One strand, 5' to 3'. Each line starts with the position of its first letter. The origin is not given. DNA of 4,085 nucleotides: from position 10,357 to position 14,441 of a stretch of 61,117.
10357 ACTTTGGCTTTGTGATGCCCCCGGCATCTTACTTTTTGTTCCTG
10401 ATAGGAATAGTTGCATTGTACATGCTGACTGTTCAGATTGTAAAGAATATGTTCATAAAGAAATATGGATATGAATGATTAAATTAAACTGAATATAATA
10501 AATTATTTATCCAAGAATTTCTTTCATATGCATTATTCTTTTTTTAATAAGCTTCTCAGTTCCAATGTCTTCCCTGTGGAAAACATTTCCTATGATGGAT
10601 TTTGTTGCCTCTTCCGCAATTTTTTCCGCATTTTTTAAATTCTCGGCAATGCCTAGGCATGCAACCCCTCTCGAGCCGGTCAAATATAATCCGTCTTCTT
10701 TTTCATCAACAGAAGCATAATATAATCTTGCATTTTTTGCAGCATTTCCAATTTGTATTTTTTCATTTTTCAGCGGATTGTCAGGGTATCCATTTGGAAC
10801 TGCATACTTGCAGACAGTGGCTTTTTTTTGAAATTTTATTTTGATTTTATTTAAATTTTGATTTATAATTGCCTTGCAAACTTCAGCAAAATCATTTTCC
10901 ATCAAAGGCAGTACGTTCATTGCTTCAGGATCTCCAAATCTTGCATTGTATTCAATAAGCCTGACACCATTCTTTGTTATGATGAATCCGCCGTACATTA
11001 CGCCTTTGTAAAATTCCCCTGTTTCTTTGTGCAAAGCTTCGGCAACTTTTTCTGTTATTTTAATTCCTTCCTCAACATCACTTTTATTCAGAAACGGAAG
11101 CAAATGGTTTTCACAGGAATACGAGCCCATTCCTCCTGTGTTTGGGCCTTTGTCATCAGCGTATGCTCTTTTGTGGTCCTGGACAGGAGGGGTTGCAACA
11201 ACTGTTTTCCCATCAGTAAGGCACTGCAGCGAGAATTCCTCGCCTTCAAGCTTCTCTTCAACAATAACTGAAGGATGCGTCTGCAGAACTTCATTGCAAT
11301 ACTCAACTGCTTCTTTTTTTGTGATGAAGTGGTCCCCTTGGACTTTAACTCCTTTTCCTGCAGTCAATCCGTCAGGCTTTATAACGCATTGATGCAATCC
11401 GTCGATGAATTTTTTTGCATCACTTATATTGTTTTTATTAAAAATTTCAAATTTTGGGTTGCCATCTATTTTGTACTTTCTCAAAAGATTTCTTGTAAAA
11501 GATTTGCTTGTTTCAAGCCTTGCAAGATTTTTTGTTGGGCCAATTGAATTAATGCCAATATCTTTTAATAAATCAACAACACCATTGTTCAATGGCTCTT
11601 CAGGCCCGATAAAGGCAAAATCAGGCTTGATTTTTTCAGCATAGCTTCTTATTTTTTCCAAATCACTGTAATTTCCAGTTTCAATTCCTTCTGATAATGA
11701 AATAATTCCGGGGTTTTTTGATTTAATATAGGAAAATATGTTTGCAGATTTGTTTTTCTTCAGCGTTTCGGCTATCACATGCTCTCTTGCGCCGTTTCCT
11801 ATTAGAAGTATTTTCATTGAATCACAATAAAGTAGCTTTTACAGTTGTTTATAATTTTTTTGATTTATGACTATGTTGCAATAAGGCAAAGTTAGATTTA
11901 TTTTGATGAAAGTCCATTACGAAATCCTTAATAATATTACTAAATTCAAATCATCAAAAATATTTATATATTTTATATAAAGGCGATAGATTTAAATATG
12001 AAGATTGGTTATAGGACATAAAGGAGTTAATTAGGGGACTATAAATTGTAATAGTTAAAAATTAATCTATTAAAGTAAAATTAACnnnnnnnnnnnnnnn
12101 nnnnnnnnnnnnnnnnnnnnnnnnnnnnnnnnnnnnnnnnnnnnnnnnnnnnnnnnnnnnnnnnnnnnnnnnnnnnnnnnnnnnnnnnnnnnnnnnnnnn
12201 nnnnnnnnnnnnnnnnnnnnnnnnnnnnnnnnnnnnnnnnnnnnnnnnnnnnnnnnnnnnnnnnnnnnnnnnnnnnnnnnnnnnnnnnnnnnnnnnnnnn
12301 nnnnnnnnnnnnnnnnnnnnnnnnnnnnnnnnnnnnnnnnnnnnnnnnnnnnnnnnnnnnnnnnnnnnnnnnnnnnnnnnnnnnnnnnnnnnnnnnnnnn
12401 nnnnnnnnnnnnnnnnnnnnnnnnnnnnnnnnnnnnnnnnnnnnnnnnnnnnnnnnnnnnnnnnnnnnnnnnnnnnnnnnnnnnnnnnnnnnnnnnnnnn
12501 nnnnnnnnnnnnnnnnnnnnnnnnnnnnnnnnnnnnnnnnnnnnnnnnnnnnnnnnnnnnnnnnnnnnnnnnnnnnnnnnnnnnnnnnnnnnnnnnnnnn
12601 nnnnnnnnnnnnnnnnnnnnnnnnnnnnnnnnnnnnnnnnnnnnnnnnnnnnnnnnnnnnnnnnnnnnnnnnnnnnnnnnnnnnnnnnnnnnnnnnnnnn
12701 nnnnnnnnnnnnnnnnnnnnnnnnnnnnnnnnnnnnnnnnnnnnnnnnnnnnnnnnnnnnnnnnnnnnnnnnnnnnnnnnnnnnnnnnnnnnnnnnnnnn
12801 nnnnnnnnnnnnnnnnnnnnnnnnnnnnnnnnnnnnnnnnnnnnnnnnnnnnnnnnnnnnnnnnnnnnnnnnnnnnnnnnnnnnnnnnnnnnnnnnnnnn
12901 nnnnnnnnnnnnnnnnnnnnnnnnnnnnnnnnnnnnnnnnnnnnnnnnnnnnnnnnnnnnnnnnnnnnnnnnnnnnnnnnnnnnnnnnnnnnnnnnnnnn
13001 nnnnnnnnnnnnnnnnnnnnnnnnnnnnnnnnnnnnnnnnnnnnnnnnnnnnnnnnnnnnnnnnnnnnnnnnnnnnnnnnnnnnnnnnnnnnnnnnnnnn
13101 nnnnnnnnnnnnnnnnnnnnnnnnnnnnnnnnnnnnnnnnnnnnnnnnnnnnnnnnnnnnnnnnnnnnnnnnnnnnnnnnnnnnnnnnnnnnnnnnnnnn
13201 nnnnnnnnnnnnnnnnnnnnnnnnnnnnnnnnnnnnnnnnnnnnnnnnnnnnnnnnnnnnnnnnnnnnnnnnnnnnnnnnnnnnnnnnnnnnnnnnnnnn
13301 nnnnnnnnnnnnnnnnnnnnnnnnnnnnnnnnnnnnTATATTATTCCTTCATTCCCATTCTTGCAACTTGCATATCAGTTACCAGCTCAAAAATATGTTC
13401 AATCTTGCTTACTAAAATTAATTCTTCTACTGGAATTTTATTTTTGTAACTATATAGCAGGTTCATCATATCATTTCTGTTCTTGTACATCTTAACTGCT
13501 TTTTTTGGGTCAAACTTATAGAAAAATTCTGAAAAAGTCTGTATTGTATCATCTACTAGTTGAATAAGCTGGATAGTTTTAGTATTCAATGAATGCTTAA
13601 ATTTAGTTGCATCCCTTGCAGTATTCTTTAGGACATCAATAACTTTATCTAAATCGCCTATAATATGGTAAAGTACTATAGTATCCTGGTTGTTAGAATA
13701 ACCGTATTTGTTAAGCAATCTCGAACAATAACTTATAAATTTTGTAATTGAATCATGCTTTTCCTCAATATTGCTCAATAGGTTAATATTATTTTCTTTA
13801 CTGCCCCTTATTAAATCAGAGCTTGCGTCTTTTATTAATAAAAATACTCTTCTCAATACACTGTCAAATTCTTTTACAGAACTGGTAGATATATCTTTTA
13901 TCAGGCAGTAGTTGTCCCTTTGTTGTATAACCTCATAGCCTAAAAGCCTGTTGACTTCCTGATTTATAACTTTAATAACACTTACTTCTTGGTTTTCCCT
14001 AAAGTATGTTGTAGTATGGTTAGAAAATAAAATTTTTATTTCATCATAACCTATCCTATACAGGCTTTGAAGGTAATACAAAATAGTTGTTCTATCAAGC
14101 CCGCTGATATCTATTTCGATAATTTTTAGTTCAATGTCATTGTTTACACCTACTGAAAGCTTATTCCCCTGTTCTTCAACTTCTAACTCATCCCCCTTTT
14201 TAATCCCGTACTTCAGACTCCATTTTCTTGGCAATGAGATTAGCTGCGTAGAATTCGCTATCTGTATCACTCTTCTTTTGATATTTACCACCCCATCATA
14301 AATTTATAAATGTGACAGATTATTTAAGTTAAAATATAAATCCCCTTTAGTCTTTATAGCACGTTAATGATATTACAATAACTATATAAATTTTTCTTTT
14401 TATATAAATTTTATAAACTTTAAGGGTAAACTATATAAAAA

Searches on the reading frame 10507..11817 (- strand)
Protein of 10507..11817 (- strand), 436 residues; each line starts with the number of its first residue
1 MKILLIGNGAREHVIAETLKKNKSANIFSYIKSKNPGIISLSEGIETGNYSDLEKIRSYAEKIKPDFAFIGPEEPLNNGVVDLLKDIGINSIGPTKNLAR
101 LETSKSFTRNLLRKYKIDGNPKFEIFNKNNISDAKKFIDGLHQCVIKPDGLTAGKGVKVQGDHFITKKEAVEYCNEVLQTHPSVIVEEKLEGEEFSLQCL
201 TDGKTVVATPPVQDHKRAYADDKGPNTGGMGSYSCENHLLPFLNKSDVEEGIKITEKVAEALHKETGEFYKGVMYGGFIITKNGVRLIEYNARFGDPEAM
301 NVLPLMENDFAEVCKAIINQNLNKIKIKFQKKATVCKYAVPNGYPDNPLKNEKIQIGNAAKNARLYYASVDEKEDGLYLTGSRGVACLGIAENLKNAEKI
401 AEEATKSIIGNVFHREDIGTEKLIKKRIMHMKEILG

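Call 63: search_protein_families(library=pfam, proteins=[window:10507-11817:-])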
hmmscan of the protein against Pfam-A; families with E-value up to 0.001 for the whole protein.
window:10507-11817:- (436 aa): 3 families
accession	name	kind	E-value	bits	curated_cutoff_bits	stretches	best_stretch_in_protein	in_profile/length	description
PF01071.24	GARS_A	-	3.5e-55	187.3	27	1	103-299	1-194/194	Phosphoribosylglycinamide synthetase, ATP-grasp (A) domain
PF02844.21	GARS_N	-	3.7e-23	82.6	29.5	1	1-102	1-100/100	Phosphoribosylglycinamide synthetase, N domain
PF02843.22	GARS_C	-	8.1e-16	58.6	34.8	1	334-420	1-91/92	Phosphoribosylglycinamide synthetase, C domain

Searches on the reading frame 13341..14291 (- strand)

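Call 63: search_protein_families(library=pfam, proteins=[window:13341-14291:-])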
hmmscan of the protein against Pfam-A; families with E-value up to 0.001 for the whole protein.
window:13341-14291:- (316 aa): 1 family
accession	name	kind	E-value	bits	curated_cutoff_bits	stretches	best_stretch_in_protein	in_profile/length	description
PF04014.23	MazE_antitoxin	-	3.1e-05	24.3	24.7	1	11-44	3-36/48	Antidote-toxin recognition MazE, bacterial antitoxin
